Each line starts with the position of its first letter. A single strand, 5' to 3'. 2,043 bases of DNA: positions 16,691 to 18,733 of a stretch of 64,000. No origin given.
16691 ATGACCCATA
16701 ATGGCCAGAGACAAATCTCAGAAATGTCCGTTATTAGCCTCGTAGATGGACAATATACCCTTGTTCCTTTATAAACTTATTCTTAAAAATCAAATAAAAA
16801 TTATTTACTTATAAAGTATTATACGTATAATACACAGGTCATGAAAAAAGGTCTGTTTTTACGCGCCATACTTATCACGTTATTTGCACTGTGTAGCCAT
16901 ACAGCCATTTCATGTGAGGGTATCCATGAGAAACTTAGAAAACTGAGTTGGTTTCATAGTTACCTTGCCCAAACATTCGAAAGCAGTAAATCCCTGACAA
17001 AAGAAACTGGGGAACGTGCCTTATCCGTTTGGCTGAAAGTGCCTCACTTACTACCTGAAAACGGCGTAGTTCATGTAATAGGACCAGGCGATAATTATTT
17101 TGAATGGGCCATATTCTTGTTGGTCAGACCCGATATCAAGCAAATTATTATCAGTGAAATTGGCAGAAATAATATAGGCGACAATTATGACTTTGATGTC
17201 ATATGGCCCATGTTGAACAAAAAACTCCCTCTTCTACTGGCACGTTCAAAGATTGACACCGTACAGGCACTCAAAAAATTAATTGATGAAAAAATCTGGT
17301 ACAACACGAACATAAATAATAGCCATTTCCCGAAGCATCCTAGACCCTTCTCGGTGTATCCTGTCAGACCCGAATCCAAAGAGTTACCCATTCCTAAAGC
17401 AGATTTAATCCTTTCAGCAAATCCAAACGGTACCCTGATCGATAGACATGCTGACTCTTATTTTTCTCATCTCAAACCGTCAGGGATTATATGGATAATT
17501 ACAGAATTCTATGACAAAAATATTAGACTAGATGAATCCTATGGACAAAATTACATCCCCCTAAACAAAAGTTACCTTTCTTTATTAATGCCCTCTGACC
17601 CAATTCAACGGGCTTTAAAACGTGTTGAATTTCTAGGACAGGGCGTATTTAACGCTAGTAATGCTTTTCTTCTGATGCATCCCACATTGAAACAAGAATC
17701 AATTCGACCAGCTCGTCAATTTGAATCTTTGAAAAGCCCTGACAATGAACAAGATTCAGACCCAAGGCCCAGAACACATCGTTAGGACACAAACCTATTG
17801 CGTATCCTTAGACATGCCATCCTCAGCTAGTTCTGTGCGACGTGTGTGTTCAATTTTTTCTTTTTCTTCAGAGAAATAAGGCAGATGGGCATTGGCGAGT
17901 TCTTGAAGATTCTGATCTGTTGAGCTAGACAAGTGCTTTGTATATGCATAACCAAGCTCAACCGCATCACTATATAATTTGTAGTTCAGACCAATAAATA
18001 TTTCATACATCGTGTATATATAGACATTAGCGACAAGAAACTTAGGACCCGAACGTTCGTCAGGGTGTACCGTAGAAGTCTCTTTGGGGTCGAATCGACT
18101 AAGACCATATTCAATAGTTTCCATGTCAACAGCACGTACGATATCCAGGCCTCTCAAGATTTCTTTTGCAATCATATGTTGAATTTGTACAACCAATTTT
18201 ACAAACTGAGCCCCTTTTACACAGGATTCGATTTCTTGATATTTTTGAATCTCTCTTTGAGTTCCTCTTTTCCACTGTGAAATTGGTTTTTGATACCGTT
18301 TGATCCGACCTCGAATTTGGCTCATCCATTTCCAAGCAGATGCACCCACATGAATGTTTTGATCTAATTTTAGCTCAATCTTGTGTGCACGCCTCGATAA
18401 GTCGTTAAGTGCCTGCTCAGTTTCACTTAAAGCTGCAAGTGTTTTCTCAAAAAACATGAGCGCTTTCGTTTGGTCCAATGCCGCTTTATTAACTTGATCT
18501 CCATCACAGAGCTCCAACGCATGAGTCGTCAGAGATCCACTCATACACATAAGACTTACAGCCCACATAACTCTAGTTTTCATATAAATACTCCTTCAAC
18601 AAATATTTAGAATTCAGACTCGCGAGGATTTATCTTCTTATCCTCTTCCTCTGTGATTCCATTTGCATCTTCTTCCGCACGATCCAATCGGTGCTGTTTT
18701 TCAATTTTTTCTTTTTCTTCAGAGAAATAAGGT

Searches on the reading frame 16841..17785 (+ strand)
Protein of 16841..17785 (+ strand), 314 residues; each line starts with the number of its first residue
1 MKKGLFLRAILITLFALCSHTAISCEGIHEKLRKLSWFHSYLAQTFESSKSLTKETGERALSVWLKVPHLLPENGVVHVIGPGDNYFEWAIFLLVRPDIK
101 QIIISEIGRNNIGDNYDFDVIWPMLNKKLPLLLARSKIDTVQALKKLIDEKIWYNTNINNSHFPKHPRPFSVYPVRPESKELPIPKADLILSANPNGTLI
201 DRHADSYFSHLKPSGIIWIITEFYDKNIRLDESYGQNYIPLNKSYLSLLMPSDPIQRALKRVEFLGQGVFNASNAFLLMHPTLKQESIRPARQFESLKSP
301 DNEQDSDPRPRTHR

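Call 4: search_protein_families(library=pfam, proteins=[window:16841-17785:+], max_evalue=0.1)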
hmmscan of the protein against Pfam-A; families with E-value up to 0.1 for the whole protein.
window:16841-17785:+ (314 aa): 0 families

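Call 5: search_protein_families(library=ncbifam, proteins=[window:16841-17785:+], max_evalue=0.1)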
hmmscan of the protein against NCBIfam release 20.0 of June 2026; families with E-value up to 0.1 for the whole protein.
window:16841-17785:+ (314 aa): 1 family
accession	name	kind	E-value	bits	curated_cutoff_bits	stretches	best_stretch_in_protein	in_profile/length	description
NF045844.1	BC85_0335_fam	subfamily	0.025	14.2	65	1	145-227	102-185/215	BC85_0335 family putative methyltransferase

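Call 35: search_solved_structures(query=window:16841-17785:+, max_evalue=10)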
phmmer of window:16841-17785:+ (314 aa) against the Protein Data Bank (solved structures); distinct sequences matched with E-value up to 10: 4.
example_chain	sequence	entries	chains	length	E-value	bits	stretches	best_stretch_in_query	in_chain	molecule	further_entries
3b7j_A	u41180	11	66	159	0.32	13.3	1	109-167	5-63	(3R)-hydroxymyristoyl-acyl carrier protein dehydratase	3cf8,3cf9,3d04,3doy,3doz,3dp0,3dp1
2glv_A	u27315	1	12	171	0.33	13.3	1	109-167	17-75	(3R)-hydroxymyristoyl-acyl carrier protein dehydratase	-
2gll_A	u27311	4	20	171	0.33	13.3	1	109-167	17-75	(3R)-hydroxymyristoyl-acyl carrier protein dehydratase | 3-hydroxyacyl-[acyl-carrier-protein] dehydratase FabZ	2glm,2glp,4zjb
6ihc_A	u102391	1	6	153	0.83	11.9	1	117-167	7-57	3-hydroxyacyl-[acyl-carrier-protein] dehydratase FabZ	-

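Call 47: predict_structure(protein=window:16841-17785:+)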
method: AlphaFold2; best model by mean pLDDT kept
length: 314 residues; sequences in the alignment: 1
mean_pLDDT: 35.1   pTM: 0.26
mean pLDDT of the five models: 35.1, 31.3, 30.4, 30.3, 29.8
residues with pLDDT >= 90: 0; 70-90: 0; 50-70: 3; < 50: 311
segments of 3 or more residues with pLDDT < 50: 1-10, 15-93, 95-314
pLDDT, mean of each block of 10 residues (from residue 1): 40 44 42 42 36 38 36 41 39 45 41 37 45 42 38 30 27 28 30 29 32 31 29 28 27 34 28 27 31 29 42 32
secondary structure, 60 per line:
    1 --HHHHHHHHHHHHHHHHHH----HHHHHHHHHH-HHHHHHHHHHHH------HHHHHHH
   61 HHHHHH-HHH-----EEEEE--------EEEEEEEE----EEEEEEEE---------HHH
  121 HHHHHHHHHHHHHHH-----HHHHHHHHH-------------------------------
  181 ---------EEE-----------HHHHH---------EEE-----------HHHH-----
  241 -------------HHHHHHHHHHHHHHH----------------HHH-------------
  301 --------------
elements in order: H3-20 H25-34 H36-47 H54-66 E76-80 E89-96 E101-108 H118-135 H141-149 E190-192 H204-208 E218-220 H232-235 H254-268

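Call 55: search_protein_families(library=padloc, proteins=[window:16841-17785:+], max_evalue=0.1)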
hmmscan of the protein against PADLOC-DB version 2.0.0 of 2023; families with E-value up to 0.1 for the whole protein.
window:16841-17785:+ (314 aa): 0 families

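Call 72: search_protein_families(library=phrogs, proteins=[window:16841-17785:+], max_evalue=0.01)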
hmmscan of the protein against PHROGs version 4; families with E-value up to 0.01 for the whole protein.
window:16841-17785:+ (314 aa): 0 families

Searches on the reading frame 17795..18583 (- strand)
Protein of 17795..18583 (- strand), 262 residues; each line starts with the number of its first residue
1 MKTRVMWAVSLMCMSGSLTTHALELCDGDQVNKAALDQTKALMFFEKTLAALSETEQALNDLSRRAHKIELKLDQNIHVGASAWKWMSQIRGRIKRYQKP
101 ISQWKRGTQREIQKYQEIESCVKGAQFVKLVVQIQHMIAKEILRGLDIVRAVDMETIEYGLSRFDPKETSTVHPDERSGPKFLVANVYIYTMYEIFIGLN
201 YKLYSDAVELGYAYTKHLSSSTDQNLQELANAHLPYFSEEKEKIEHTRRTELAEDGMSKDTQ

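Call 4: search_protein_families(library=pfam, proteins=[window:17795-18583:-], max_evalue=0.1)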
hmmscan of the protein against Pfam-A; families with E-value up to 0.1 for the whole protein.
window:17795-18583:- (262 aa): 1 family
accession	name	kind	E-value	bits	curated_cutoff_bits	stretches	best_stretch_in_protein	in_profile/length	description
PF19284.4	Arc_MA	-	0.014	15.9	28.5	1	55-120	12-76/108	Arc MA domain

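Call 5: search_protein_families(library=ncbifam, proteins=[window:17795-18583:-], max_evalue=0.1)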
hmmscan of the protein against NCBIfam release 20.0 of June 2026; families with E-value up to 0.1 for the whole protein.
window:17795-18583:- (262 aa): 0 families

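Call 8: find_encoding_contigs(protein=window:17795-18583:-, flank=10000, max_places=6)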
Protein window:17795-18583:- (262 aa): no gene with exactly this product is on record in the collection.

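Call 10: find_homologous_proteins(query=A1, max_evalue=0.001)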
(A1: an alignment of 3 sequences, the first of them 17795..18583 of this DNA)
Query A1 (3 sequences) (262 aa, profile of the alignment): 3 proteins with E <= 0.001 among 6022 candidates.
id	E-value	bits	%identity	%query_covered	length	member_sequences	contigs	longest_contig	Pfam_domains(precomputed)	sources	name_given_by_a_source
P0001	8.1e-135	467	42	95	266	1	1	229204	-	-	-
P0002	4.9e-131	454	100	100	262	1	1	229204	-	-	-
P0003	1.8e-128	446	23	93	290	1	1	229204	-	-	-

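Call 12: find_encoding_contigs(protein=P0002, flank=10000, max_places=4)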
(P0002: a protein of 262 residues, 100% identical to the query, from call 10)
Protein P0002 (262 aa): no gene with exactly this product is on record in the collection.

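Call 22: search_protein_representatives(alignment_id=A1)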
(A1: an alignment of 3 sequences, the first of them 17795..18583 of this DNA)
Query: 3 sequences, 275 profile positions. Proteins with E-value up to 0.001 (for the whole library): 3; up to 1e-10: 3; up to 1e-30: 3. The best 3 are listed.
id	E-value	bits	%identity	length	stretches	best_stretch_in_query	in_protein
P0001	2.6e-135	466.7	-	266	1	6-275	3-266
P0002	1.6e-131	454.3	-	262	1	1-262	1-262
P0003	5.6e-129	445.9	-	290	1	2-275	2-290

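Call 36: search_solved_structures(query=A1, max_evalue=10)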
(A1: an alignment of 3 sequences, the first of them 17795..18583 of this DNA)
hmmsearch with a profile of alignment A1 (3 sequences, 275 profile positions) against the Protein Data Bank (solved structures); distinct sequences matched with E-value up to 10: 7.
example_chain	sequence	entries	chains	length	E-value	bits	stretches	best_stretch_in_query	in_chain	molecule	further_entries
9okb_K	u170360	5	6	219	0.023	17.5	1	62-121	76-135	bmCENP-K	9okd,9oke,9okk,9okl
8up5_P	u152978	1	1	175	0.36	13.5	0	174-245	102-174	KEOPS complex subunit Pcc1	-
7usw_A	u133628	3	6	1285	1.3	11.7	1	68-215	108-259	Transmembrane channel-like protein 1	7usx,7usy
9h3g_BA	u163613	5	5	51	1.8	11.2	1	66-107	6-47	Large ribosomal subunit protein eL39z/eL39x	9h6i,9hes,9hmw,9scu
6xu6_Cl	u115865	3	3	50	2.5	10.8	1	65-108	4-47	60S ribosomal protein L39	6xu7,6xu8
4v6w_Cl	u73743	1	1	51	2.7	10.7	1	65-108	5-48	60S ribosomal protein L39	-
2iu1_A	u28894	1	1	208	4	10.1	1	88-146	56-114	EUKARYOTIC TRANSLATION INITIATION FACTOR 5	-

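Call 44: predict_structure(alignment_id=A1)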
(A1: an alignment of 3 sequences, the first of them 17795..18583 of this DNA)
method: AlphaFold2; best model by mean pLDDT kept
length: 262 residues; sequences in the alignment: 3
mean_pLDDT: 77.9   pTM: 0.75
mean pLDDT of the five models: 77.9, 76.1, 75.8, 74.1, 72.9
residues with pLDDT >= 90: 75; 70-90: 127; 50-70: 24; < 50: 36
segments of 3 or more residues with pLDDT < 50: 1-25, 169-175, 259-262
pLDDT, mean of each block of 10 residues (from residue 1): 37 35 49 75 89 93 89 80 81 87 87 70 81 91 88 83 65 51 82 91 95 93 88 96 93 65 39
secondary structure, 60 per line:
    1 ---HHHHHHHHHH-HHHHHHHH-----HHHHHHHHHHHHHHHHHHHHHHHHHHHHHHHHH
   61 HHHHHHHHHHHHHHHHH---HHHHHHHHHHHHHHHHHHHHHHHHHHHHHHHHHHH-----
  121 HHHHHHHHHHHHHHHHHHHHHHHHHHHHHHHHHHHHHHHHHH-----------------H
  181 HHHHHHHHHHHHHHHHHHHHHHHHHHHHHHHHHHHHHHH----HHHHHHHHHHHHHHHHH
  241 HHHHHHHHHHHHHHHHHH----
elements in order: H4-13 H15-22 H28-77 H81-115 H121-162 H180-219 H224-258

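Call 50: fold_search(model_id=the predicted structure, library=pdb)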
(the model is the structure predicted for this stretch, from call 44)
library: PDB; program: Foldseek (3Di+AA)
matches with E <= 10: 623; with E <= 0.001: 0
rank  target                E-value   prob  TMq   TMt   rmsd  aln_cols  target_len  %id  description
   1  6z0c_C                3.0e-02  1.00  0.42  0.52   5.6       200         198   14  Structure of in silico modelled artificial Maquette-3 protein (released 2021-03-17)
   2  6z0c_A                3.8e-02  1.00  0.38  0.47   6.7       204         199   14  Structure of in silico modelled artificial Maquette-3 protein (released 2021-03-17)
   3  4h8s_D                4.1e-02  0.38  0.17  0.13  37.5       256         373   10  Crystal structure of human APPL2BARPH domain (released 2012-10-17)
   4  6z0c_D                5.0e-02  0.96  0.31  0.37   7.4       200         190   13  Structure of in silico modelled artificial Maquette-3 protein (released 2021-03-17)
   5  6z0c_B                5.0e-02  0.96  0.31  0.36   7.5       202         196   13  Structure of in silico modelled artificial Maquette-3 protein (released 2021-03-17)
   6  5vju                  7.0e-02  0.98  0.35  0.42   7.2       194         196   13  De Novo Photosynthetic Reaction Center Protein Variant Equipped with His-Tyr H-bond, Heme B, and Cd(II) ions (released 2018-04-25)
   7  5c5b_D                7.3e-02  0.30  0.17  0.13  37.2       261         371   10  Crystal Structure of Human APPL BAR-PH Heterodimer (released 2016-06-22)
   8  2z0o                  8.4e-02  0.33  0.18  0.14  35.6       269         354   12  Crystal structure of APPL1-BAR-PH domain (released 2008-05-13)
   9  5vjs                  9.2e-02  0.98  0.35  0.45   7.6       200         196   12  De Novo Photosynthetic Reaction Center Protein Equipped with Heme B, a synthetic Zn porphyrin, and Zn(II) cations (released 2018-04-25)
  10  8d9p                  9.7e-02  0.96  0.36  0.45   7.2       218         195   13  De Novo Photosynthetic Reaction Center Protein Equipped with Heme B and Mn(II) cations (released 2022-09-28)
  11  4i1q_A                1.0e-01  0.75  0.26  0.32  29.3       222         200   10  Crystal Structure of hBRAP1 N-BAR domain (released 2013-02-06)
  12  2q12                  1.0e-01  0.25  0.17  0.18  37.0       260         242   10  Crystal Structure of BAR domain of APPL1 (released 2007-08-14)
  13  5sv0_B                1.2e-01  0.54  0.23  0.26  25.5       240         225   10  Structure of the ExbB/ExbD complex from E. coli at pH 7.0 (released 2016-09-28)
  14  8d9o                  1.6e-01  0.77  0.31  0.40  11.9       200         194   14  De Novo Photosynthetic Reaction Center Protein in Apo-State (released 2022-09-28)
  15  4avm                  1.7e-01  0.72  0.28  0.31  31.2       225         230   10  Crystal structure of the N-BAR domain of human bridging integrator 2. (released 2012-06-20)
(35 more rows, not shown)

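Call 55: search_protein_families(library=padloc, proteins=[window:17795-18583:-], max_evalue=0.1)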
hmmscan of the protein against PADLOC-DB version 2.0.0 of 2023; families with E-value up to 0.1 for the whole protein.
window:17795-18583:- (262 aa): 0 families

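Call 72: search_protein_families(library=phrogs, proteins=[window:17795-18583:-], max_evalue=0.01)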
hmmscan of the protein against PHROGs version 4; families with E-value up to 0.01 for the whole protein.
window:17795-18583:- (262 aa): 0 families

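Call 75: fold_search(model_id=the predicted structure, library=viral)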
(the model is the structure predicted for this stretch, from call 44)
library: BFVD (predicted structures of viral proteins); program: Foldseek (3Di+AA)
matches with E <= 10: 465; with E <= 0.001: 0
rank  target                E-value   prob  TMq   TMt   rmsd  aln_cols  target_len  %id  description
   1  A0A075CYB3            6.1e-02  0.47  0.21  0.20  41.8       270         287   10  Protein EE1A [Elephant endotheliotropic herpesvirus 5]
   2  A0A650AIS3            8.5e-02  0.99  0.39  0.14  12.2       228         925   11  (no name in the UniProt tables at hand)
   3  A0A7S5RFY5            1.1e-01  0.99  0.34  0.18   9.1       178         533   10  (no name in the UniProt tables at hand)
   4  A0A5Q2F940            1.1e-01  0.98  0.34  0.44   7.5       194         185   10  (no name in the UniProt tables at hand)
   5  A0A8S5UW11            1.2e-01  0.84  0.29  0.09  34.9       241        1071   10  Uncharacterized protein [Siphoviridae sp. ctgaU3]
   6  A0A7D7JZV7            1.2e-01  0.35  0.22  0.12  42.6       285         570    9  (no name in the UniProt tables at hand)
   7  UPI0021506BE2         1.4e-01  0.38  0.25  0.25  17.5       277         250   13  (no name look-up for this kind of identifier)
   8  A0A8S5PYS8            1.6e-01  0.41  0.25  0.09  43.3       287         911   11  Tail fiber protein [Podoviridae sp. ctIlO27]
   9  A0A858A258            1.9e-01  0.80  0.32  0.10  11.0       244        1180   11  MC006L [Molluscum contagiosum virus]
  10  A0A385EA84            2.1e-01  0.47  0.26  0.32  30.4       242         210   14  Uncharacterized protein [Caulobacter phage CcrPW]
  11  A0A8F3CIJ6            2.2e-01  0.20  0.18  0.19  34.1       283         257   13  Uncharacterized protein [Ranid herpesvirus 4]
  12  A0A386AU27            2.5e-01  0.30  0.25  0.21  24.2       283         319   11  G protein-coupled receptor 6 [Elephant endotheliotropic herpesvirus 1A]
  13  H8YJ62                3.1e-01  0.41  0.24  0.27  21.9       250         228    9  (no name in the UniProt tables at hand)
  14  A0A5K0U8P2            3.2e-01  0.57  0.29  0.27  13.3       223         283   10  Uncharacterized protein [Yasminevirus sp. GU-2018]
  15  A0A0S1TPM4            3.2e-01  0.13  0.15  0.11  25.0       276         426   12  Protein E2A [Elephant endotheliotropic herpesvirus 4]
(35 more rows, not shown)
